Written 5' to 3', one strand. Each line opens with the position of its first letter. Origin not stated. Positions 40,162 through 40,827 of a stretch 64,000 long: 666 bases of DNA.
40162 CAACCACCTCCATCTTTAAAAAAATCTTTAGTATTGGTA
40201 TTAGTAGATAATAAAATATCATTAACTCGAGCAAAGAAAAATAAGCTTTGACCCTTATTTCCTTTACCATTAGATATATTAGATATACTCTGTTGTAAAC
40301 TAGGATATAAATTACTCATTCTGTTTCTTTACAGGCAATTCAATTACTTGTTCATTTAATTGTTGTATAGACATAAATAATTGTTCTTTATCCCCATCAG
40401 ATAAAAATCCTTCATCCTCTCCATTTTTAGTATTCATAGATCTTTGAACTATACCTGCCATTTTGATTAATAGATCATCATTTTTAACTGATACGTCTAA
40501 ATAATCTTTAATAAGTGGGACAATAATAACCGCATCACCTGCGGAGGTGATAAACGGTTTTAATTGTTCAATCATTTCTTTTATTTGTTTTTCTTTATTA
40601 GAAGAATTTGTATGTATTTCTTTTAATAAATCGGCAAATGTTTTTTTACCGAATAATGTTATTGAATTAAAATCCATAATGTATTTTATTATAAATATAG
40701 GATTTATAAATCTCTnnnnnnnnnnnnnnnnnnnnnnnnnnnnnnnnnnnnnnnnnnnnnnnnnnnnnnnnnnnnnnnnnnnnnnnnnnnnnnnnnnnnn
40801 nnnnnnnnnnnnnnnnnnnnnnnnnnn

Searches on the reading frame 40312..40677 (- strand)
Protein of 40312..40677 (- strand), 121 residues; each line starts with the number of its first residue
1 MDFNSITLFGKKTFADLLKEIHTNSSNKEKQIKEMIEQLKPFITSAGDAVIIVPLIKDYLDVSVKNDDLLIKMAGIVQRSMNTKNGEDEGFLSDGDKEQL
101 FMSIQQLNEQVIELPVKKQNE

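Call 4: search_protein_families(library=phrogs, proteins=[window:40312-40677:-], max_evalue=0.01)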
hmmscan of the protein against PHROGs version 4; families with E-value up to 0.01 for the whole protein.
window:40312-40677:- (121 aa): 0 families

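Call 78: search_protein_families(library=pfam, proteins=[window:40312-40677:-], max_evalue=0.01)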
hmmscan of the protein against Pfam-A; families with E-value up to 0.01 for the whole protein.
window:40312-40677:- (121 aa): 0 families

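Call 102: search_solved_structures(query=A6, max_evalue=10, show_alignments=2)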
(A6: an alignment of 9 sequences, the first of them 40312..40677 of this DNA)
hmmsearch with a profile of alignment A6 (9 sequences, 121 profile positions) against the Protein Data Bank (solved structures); distinct sequences matched with E-value up to 10: 1.
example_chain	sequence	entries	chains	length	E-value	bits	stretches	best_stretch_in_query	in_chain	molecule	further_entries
7pwf_G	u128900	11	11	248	0.14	15.3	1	45-110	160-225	40S ribosomal protein S6 | Ribosomal protein S6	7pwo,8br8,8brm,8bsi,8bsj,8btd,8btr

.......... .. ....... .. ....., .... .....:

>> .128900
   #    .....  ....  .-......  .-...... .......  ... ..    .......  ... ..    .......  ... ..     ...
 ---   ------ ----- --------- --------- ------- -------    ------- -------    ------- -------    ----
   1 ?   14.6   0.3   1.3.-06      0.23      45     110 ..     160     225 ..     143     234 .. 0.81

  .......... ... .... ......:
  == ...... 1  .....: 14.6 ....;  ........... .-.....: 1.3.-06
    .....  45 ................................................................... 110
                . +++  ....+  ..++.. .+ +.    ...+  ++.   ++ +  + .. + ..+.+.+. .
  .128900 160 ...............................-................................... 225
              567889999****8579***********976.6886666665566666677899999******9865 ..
